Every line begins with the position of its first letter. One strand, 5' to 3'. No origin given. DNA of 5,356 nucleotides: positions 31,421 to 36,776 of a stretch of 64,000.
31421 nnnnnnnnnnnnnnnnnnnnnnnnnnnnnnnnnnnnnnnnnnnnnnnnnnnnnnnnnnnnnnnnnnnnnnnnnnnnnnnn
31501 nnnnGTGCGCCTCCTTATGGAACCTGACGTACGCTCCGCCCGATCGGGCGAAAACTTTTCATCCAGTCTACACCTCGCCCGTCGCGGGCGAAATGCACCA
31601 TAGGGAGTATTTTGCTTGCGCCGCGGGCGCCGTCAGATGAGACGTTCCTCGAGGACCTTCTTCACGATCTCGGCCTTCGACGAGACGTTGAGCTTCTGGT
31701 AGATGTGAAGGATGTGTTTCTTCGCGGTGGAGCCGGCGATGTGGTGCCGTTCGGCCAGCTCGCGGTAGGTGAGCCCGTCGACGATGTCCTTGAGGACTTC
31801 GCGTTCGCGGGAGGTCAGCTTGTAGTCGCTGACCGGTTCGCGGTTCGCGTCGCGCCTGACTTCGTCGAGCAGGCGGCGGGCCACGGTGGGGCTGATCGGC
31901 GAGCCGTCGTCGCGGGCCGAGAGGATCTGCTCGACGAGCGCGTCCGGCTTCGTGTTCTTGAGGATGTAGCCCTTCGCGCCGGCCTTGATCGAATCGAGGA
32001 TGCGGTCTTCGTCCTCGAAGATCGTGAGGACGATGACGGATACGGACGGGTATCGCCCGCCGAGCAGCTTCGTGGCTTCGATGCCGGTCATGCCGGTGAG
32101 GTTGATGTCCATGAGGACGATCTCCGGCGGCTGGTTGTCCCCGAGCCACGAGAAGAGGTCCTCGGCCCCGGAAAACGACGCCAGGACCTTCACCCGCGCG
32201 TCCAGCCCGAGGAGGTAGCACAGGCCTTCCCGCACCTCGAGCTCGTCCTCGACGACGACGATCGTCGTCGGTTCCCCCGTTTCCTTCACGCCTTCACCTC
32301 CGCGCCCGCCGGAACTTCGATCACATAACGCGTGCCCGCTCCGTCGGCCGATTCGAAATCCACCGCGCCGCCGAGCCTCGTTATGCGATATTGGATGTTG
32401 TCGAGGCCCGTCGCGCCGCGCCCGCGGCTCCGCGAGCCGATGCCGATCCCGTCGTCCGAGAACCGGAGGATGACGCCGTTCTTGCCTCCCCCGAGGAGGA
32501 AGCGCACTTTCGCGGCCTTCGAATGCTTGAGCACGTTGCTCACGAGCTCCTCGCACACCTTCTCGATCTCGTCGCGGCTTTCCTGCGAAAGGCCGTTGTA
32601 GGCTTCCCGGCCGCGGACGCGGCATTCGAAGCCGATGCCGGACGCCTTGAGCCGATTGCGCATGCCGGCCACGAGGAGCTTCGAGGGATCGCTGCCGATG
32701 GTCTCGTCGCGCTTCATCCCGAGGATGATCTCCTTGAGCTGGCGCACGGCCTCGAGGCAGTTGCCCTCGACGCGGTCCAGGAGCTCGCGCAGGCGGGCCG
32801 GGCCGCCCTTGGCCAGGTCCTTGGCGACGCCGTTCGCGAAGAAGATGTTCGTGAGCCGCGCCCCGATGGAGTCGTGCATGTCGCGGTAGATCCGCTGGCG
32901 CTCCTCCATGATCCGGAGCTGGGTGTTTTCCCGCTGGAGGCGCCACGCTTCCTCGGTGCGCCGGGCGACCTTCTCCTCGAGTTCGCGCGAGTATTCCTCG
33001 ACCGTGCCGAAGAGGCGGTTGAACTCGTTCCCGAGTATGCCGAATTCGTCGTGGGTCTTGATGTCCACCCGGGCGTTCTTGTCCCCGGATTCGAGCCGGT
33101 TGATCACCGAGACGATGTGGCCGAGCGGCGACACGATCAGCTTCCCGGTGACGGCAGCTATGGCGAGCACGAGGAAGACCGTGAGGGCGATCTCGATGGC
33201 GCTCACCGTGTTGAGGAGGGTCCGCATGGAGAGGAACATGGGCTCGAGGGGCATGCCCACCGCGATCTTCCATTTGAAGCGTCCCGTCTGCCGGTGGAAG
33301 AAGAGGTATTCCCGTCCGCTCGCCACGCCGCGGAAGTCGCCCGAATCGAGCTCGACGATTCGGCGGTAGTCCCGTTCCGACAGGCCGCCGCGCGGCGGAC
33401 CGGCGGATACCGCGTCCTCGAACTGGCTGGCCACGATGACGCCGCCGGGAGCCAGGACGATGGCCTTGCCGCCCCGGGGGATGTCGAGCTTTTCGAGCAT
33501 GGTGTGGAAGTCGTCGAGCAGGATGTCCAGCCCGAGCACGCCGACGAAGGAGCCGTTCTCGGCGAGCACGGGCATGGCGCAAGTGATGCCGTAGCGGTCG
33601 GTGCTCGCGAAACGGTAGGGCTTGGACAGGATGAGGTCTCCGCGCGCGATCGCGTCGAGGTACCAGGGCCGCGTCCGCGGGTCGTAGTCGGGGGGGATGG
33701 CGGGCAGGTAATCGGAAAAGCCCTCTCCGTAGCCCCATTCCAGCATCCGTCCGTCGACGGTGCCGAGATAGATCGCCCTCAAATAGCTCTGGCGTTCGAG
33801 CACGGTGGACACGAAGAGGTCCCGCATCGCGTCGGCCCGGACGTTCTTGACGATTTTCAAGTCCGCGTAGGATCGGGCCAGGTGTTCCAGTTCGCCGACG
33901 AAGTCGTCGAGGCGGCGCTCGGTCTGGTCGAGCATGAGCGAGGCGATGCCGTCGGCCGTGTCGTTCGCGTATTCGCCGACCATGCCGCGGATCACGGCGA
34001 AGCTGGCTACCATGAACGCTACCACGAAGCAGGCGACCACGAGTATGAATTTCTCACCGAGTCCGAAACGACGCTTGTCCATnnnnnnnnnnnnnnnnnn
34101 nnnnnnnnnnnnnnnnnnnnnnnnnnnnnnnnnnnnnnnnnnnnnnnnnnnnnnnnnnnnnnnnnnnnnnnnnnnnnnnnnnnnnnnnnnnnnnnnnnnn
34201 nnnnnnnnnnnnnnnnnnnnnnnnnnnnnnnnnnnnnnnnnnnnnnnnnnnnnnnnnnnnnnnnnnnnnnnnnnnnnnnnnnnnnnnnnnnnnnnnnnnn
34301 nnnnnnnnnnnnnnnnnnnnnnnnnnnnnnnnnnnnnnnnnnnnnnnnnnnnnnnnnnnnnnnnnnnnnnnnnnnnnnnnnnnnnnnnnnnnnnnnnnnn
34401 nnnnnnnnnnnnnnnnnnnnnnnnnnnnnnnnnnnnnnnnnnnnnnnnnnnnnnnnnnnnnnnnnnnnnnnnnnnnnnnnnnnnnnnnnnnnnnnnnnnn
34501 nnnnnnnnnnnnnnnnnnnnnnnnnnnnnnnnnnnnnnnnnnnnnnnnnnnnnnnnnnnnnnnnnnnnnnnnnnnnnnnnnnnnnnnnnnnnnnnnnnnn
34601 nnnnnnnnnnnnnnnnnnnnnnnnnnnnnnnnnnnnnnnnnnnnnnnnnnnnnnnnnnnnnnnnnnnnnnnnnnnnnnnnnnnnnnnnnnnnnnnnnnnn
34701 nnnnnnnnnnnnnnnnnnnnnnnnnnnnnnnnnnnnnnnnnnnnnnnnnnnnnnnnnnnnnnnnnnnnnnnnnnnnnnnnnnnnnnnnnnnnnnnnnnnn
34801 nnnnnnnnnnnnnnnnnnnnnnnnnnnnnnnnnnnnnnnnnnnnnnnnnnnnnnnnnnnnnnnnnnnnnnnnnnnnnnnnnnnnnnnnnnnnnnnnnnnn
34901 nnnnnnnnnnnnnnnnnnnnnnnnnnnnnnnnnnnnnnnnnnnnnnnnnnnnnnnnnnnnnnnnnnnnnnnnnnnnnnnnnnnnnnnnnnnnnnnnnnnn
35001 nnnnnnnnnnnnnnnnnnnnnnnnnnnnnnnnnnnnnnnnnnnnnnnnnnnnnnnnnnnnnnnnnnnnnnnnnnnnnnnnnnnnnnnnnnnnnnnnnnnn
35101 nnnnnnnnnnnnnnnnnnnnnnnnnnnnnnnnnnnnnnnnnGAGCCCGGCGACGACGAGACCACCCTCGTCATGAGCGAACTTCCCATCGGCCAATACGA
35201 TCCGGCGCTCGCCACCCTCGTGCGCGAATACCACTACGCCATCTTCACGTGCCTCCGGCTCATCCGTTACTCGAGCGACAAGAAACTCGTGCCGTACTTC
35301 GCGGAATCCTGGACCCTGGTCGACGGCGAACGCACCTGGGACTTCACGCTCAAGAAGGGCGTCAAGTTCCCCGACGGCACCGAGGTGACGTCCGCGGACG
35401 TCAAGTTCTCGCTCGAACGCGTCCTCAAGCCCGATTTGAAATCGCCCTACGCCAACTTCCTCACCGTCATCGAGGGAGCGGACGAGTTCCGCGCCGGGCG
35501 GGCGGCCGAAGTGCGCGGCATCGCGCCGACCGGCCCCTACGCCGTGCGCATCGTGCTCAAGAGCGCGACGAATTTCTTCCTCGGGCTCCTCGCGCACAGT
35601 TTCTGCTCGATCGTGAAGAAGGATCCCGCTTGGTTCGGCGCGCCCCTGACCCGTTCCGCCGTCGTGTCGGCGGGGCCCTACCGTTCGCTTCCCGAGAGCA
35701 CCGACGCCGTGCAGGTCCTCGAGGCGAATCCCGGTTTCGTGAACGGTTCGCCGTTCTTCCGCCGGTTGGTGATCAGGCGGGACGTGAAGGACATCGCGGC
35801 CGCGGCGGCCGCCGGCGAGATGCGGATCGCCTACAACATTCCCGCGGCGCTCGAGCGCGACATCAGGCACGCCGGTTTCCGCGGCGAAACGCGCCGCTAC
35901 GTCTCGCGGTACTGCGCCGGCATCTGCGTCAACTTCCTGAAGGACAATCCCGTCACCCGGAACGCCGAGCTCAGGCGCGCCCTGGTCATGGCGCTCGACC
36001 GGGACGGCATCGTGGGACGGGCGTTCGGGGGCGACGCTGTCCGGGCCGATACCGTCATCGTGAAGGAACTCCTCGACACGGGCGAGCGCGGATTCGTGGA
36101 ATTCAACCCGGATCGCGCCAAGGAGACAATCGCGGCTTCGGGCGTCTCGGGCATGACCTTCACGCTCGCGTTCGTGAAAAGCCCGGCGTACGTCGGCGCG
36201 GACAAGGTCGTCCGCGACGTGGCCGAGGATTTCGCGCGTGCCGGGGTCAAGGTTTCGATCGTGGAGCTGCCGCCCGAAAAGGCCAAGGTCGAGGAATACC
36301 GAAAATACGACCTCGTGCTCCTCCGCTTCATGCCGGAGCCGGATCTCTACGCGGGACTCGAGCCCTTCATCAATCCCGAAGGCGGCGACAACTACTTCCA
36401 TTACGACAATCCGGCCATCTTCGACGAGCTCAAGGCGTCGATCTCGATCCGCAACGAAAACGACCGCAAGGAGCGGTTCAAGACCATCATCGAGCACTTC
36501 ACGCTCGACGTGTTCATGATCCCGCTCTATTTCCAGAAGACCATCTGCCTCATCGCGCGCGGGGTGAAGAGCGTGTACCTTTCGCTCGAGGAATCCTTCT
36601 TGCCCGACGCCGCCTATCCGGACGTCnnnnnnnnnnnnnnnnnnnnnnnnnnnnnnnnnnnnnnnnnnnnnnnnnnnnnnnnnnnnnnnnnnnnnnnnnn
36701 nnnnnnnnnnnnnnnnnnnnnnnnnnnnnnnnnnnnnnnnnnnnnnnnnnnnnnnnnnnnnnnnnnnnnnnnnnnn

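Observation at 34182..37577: Soluble chimera with a family-5 solute-binding domain sandwiched between two MCP-type signalling coiled coils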

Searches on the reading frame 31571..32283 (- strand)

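Call 81: search_protein_families(library=pfam, proteins=[window:31571-32221:-], max_evalue=0.001)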
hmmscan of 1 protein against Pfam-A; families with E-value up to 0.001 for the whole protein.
window:31571-32221:- (217 aa): 0 families

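Call 84: search_protein_families(library=pfam, proteins=[window:31636-32283:-], max_evalue=0.001)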
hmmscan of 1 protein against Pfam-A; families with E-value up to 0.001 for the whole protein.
window:31636-32283:- (216 aa): 3 families
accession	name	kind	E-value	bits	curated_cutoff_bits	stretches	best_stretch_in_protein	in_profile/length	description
PF00072.30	Response_reg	-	3.2e-20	72.8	30.2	1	8-120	1-110/111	Response regulator receiver domain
PF00196.25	GerE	-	2.8e-12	46.5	23.5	1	156-208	3-55/57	Bacterial regulatory proteins, luxR family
PF08281.18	Sigma70_r4_2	-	0.00048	20.2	25.7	1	155-198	10-54/54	Sigma-70, region 4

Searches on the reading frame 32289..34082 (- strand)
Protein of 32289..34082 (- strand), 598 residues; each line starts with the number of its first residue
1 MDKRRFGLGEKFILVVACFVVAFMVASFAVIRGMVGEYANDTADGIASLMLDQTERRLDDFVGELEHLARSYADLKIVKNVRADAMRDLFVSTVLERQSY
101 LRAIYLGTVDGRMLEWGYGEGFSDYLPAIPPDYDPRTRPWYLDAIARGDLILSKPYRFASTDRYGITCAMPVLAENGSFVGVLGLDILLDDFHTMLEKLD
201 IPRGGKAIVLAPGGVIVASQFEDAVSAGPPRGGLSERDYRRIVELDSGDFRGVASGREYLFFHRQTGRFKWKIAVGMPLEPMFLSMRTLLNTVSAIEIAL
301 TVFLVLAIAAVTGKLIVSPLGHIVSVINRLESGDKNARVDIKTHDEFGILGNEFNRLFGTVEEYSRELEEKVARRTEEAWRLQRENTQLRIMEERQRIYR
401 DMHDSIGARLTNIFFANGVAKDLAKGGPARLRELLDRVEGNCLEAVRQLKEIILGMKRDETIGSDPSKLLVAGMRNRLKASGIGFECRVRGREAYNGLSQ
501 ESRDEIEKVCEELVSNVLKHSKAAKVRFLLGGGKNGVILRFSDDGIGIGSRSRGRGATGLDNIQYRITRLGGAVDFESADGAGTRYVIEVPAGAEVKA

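Call 11: search_protein_families(library=pfam, proteins=[window:32289-34082:-], max_evalue=0.001)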
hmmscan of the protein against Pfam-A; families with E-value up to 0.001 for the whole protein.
window:32289-34082:- (598 aa): 6 families
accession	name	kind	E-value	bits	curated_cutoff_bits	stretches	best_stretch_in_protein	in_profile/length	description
PF02743.24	dCache_1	-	1.1e-20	74.6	45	1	46-275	10-239/240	Cache domain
PF07730.19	HisKA_3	-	4.3e-11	43.6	24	1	394-458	1-65/68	Histidine kinase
PF00672.30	HAMP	-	1.1e-09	38.9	25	1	313-361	3-51/53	HAMP domain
PF02518.31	HATPase_c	-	8.2e-09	36.3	26.4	1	503-592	3-109/111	Histidine kinase-, DNA gyrase B-, and HSP90-like ATPase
PF22673.2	MCP-like_PDC_1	-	1.1e-07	32.6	27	1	131-192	50-111/113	Methyl-accepting chemotaxis protein-like, first PDC sensor domain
PF00346.24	Complex1_49kDa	-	0.00023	20.8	24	1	390-489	10-112/271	Respiratory-chain NADH dehydrogenase, 49 Kd subunit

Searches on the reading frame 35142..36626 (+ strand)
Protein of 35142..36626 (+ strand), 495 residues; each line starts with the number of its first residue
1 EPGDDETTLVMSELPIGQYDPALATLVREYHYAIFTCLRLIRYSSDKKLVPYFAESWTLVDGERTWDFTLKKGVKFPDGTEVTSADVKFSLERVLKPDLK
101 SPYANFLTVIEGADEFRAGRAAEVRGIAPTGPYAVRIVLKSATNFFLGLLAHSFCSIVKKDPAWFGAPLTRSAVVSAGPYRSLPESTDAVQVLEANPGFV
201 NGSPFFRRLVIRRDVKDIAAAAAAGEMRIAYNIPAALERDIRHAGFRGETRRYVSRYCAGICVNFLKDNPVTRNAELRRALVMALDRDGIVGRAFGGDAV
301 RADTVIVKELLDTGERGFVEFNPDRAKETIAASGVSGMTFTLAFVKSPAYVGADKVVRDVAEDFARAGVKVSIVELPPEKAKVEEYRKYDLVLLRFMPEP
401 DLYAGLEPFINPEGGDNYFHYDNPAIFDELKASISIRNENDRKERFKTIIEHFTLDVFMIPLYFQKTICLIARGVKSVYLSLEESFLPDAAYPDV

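Call 30: search_solved_structures(query=window:35142-36626:+, max_evalue=0.00001, show_alignments=1)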
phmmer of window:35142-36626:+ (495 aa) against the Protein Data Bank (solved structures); distinct sequences matched with E-value up to 0.00001: 59.
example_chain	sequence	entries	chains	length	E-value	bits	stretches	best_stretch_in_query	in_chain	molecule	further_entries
8upi_A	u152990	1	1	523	2.2e-22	82.6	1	47-376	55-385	Peptide ABC transporter substrate-binding protein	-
1b05_A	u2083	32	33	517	1.2e-17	67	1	51-470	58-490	PERIPLASMIC OLIGOPEPTIDE-BINDING PROTEIN | PROTEIN (OLIGO-PEPTIDE BINDING PROTEIN) | PERIPLASMIC OLIGO-PEPTIDE BINDING PROTEIN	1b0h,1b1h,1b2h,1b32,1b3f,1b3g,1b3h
9rd1_A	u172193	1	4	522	5.5e-16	61.5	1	46-294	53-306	Periplasmic oligopeptide-binding protein OppA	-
3tcf_A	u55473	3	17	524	5.6e-16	61.5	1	46-294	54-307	Periplasmic oligopeptide-binding protein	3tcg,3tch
2z23_A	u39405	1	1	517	8.1e-15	57.7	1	46-294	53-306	Periplasmic oligopeptide-binding protein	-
6hlx_A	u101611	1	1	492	7.3e-14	54.5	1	39-427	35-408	AgaA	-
3zs6_A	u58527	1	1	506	1.1e-13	53.9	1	40-294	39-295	PERIPLASMIC OLIGOPEPTIDE-BINDING PROTEIN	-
1uqw_A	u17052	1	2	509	1.5e-13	53.5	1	44-378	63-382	PUTATIVE BINDING PROTEIN YLIB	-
5f1q_A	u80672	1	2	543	2.6e-12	49.4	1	19-376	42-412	Periplasmic dipeptide transport protein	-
6dqq_A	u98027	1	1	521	4.5e-12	48.6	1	18-297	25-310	Periplasmic oligopeptide-binding protein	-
6dqr_A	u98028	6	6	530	4.7e-12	48.5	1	18-297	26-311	Periplasmic oligopeptide-binding protein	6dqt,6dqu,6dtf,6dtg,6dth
8efz_A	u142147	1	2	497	5.4e-12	48.3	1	31-449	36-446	Extracellular solute-binding protein family 5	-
3m8u_A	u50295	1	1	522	1e-11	47.4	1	38-438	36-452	Heme-binding protein A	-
1xoc_A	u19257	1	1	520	1e-10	44.1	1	52-301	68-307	Oligopeptide-binding protein appA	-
4gl8_A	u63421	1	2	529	1.2e-10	43.9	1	51-349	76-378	Oligopeptide ABC transporter OppAIV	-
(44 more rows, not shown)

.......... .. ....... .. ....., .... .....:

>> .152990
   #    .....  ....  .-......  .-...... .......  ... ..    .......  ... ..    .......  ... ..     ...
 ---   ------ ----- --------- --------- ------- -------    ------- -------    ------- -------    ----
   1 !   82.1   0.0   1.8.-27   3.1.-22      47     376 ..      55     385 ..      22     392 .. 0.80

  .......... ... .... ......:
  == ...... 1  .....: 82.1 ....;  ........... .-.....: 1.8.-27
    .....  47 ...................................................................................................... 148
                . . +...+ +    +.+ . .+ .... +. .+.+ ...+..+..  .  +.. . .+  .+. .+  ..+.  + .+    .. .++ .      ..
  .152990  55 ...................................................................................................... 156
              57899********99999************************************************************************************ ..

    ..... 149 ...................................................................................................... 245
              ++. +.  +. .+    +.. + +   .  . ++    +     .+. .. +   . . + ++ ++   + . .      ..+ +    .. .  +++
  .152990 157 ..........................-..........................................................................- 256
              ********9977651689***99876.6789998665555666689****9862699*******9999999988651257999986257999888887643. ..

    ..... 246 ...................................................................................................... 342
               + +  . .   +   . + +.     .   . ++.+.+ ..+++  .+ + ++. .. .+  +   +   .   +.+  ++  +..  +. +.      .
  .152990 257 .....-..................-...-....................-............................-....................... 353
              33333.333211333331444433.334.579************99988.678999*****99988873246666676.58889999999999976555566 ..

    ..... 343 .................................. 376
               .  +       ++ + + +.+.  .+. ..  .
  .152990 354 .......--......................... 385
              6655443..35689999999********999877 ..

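Call 53: search_solved_structures(query=window:35142-36626:+, max_evalue=1e-15, show_alignments=2)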
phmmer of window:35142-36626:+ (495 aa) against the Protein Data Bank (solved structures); distinct sequences matched with E-value up to 1e-15: 4.
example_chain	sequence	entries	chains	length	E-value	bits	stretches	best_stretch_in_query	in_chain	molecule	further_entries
8upi_A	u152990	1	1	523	2.2e-22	82.6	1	47-376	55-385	Peptide ABC transporter substrate-binding protein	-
1b05_A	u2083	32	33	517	1.2e-17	67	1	51-470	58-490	PERIPLASMIC OLIGOPEPTIDE-BINDING PROTEIN | PROTEIN (OLIGO-PEPTIDE BINDING PROTEIN) | PERIPLASMIC OLIGO-PEPTIDE BINDING PROTEIN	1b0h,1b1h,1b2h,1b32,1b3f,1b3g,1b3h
9rd1_A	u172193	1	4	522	5.5e-16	61.5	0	46-294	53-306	Periplasmic oligopeptide-binding protein OppA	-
3tcf_A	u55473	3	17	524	5.6e-16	61.5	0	46-294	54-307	Periplasmic oligopeptide-binding protein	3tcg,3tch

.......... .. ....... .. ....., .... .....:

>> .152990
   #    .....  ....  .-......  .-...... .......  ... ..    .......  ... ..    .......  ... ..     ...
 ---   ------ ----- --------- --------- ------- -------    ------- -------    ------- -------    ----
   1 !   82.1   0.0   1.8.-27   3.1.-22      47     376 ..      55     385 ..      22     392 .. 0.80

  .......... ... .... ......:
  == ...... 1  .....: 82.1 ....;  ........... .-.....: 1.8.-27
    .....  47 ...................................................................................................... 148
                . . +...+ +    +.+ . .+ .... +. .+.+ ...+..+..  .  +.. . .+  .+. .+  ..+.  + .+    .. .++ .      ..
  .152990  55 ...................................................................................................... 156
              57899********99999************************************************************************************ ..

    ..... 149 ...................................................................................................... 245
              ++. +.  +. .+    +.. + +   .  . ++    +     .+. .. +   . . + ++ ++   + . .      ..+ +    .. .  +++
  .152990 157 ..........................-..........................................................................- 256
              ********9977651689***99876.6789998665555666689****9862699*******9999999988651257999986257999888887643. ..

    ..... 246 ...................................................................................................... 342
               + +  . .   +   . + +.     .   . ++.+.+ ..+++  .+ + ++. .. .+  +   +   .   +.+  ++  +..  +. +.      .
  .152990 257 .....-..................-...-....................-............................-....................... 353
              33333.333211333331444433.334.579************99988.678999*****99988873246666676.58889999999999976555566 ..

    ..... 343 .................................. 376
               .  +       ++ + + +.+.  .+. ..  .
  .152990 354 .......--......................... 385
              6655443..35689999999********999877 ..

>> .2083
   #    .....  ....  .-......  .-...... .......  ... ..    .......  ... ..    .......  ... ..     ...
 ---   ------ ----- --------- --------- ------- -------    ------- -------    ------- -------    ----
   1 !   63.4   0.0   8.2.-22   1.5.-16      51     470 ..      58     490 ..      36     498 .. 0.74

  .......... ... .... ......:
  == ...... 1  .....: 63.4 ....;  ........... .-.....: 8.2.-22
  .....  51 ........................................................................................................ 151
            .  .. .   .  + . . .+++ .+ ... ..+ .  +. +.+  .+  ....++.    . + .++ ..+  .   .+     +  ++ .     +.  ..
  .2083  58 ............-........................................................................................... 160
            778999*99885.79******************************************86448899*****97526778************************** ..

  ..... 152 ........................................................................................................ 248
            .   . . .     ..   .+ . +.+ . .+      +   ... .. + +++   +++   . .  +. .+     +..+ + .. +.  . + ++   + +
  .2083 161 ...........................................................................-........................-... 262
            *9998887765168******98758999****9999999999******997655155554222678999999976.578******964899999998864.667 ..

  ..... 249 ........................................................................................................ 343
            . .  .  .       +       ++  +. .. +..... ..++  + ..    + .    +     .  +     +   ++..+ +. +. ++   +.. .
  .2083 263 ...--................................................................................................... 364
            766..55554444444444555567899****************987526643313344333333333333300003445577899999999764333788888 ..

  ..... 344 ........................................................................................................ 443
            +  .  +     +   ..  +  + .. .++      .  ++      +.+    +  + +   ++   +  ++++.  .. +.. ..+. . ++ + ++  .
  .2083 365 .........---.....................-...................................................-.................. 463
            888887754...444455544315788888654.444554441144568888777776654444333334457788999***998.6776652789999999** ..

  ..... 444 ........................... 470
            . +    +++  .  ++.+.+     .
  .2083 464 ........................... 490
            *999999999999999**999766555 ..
